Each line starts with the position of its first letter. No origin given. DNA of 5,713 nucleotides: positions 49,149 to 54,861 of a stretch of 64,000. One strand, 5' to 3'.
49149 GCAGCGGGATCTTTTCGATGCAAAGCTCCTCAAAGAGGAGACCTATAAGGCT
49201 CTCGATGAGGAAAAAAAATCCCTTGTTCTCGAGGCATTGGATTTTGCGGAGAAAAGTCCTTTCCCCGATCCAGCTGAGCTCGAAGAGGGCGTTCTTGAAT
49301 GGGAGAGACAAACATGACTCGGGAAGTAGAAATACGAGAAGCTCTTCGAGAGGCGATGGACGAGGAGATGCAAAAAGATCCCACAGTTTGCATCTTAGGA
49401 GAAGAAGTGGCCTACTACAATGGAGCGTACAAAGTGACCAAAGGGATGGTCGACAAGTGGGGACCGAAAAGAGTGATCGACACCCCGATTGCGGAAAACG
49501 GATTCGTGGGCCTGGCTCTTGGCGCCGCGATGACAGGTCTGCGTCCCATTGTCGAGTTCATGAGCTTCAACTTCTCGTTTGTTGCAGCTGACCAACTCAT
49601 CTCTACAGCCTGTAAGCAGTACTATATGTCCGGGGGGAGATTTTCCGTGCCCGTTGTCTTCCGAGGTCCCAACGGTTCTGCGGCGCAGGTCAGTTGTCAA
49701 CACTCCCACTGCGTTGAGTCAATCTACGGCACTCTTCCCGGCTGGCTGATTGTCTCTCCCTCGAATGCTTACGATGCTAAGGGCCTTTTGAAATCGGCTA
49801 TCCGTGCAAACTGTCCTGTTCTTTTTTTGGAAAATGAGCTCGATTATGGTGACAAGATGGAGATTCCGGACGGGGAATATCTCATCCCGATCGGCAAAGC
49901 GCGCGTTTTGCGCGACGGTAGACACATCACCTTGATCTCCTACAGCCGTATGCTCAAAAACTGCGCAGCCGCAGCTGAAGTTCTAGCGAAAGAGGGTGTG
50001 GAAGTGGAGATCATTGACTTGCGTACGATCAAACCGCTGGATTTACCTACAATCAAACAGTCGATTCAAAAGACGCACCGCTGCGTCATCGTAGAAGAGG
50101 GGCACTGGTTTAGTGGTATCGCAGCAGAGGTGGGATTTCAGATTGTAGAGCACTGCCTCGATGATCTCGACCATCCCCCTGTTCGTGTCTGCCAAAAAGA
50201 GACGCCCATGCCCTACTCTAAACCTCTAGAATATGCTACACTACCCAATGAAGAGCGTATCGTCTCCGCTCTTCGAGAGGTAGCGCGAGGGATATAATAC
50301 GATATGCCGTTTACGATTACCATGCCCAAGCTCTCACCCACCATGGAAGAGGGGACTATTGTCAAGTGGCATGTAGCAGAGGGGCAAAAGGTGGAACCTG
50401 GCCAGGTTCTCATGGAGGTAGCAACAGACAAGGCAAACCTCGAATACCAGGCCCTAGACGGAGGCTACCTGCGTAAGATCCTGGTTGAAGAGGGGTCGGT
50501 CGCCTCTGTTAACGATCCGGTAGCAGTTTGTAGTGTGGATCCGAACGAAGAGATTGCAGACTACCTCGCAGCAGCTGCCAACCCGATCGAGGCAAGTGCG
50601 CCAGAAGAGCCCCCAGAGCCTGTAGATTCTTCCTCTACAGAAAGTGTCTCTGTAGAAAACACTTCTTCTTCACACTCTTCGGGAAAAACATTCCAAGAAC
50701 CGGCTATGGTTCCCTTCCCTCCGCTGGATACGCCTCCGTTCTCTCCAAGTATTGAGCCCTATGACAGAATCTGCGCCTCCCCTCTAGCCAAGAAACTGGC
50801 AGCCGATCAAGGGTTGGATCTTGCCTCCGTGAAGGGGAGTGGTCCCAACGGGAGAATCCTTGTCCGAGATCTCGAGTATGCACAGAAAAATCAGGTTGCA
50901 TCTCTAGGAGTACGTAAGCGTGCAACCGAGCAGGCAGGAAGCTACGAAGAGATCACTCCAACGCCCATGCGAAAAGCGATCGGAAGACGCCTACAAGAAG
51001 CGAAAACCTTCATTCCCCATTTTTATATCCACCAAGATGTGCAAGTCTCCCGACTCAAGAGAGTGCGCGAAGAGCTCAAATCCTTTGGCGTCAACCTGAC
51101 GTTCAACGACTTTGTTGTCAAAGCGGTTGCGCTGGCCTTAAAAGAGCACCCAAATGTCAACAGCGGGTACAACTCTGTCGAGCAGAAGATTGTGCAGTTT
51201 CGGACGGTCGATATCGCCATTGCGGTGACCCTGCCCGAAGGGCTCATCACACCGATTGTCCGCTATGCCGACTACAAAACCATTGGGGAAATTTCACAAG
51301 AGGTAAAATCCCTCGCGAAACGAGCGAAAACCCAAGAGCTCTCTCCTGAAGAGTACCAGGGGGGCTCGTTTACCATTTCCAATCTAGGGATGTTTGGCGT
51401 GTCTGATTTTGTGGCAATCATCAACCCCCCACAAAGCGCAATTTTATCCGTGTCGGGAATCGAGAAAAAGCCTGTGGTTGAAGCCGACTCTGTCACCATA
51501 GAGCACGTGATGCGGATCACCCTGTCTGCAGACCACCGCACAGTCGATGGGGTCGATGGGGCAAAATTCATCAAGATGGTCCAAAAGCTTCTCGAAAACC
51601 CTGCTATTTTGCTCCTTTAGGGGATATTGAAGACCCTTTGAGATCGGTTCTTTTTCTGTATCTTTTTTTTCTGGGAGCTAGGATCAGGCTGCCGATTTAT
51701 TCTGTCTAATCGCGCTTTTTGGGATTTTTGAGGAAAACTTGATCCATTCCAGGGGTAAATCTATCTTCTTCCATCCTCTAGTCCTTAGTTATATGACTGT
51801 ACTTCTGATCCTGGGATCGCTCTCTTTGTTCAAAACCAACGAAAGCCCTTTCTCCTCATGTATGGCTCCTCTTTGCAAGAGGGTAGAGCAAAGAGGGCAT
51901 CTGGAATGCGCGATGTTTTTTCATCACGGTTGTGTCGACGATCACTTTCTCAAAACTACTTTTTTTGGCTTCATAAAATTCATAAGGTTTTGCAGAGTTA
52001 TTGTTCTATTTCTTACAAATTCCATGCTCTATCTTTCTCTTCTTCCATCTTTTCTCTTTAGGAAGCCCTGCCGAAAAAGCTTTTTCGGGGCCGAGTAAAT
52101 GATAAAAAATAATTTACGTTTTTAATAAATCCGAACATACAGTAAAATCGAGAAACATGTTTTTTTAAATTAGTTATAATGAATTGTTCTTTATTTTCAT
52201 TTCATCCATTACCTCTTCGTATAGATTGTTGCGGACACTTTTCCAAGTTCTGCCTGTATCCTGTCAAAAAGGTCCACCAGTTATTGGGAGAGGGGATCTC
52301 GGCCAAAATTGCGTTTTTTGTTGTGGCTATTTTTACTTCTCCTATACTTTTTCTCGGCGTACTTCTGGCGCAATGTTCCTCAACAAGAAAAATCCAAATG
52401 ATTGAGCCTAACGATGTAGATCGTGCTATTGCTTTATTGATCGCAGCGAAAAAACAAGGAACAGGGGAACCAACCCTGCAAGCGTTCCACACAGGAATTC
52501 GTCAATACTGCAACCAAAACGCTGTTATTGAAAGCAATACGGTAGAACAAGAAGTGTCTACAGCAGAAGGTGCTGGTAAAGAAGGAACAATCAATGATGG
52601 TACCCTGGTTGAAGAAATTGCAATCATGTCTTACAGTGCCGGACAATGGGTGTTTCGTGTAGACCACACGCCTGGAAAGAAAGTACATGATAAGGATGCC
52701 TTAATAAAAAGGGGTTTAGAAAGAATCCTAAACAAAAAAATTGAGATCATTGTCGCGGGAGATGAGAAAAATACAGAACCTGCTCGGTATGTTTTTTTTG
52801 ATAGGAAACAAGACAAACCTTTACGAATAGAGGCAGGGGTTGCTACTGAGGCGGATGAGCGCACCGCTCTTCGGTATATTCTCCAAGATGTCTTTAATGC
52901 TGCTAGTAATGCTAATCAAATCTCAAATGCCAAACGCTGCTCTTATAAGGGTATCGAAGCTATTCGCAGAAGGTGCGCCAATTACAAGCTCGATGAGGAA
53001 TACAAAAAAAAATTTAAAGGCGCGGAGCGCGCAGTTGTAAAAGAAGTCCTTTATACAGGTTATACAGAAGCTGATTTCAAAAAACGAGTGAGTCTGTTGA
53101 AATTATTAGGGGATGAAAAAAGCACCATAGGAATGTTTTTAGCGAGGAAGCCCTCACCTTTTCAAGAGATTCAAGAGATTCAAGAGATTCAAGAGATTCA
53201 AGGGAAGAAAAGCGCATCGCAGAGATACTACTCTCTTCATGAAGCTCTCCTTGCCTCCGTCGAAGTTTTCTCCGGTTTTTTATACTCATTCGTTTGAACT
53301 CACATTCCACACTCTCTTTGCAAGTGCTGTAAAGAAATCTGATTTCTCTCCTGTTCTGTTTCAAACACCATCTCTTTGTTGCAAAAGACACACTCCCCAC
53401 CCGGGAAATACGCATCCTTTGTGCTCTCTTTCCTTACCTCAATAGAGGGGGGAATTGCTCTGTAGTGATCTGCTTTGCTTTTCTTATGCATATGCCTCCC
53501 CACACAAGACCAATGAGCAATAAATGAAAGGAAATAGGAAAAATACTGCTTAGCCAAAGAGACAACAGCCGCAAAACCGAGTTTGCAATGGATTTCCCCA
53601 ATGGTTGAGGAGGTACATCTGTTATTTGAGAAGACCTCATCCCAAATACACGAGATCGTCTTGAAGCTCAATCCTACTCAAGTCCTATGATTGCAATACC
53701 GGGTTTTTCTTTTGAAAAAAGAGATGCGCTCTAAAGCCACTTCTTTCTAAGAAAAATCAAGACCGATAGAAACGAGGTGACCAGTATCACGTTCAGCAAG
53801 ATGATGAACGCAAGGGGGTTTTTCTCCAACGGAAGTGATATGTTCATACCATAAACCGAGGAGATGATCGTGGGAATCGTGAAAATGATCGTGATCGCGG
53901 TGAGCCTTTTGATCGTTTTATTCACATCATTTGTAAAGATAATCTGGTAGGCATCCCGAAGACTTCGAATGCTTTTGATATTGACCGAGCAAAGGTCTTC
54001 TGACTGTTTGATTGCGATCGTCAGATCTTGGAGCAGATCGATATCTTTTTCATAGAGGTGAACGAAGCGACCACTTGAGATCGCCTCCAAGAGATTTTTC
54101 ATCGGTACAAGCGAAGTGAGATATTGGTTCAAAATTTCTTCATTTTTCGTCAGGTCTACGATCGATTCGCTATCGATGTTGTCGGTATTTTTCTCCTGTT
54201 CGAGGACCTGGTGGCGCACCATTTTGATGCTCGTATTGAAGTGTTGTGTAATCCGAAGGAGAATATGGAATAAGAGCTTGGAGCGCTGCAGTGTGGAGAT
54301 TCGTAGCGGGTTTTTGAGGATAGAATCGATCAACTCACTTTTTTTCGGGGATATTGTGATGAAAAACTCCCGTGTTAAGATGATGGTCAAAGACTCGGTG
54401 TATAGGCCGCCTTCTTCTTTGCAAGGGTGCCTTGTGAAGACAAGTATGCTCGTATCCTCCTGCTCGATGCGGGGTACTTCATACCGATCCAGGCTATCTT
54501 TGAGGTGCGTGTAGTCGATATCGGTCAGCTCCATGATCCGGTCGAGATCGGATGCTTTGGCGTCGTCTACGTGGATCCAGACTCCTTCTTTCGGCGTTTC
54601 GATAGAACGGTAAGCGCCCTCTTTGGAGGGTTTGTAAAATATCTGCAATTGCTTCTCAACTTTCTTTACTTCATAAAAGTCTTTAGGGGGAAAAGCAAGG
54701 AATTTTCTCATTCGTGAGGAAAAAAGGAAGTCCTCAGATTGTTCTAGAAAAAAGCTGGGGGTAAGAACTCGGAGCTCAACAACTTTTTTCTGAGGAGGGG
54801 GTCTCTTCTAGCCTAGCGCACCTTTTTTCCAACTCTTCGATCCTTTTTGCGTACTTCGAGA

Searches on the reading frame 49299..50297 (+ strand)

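Call 25: search_protein_families(library=pfam, proteins=[window:49299-50297:+], max_evalue=0.00001)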
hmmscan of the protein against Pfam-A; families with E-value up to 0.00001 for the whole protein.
window:49299-50297:+ (332 aa): 2 families
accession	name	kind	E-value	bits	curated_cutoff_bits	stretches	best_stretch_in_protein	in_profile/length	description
PF02779.29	Transket_pyr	-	3.3e-40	138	27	1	9-183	2-172/174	Transketolase, pyrimidine binding domain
PF02780.25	Transketolase_C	-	2.1e-37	128.2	25.9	1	199-321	1-124/124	Transketolase, C-terminal domain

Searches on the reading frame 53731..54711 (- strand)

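Call 25: search_protein_families(library=pfam, proteins=[window:53731-54711:-], max_evalue=0.00001)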
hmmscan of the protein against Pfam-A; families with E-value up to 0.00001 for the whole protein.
window:53731-54711:- (326 aa): 1 family
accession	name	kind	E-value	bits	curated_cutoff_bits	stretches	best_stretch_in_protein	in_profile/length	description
PF01544.23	CorA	-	1.7e-39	136.3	27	1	42-322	3-292/292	CorA-like Mg2+ transporter protein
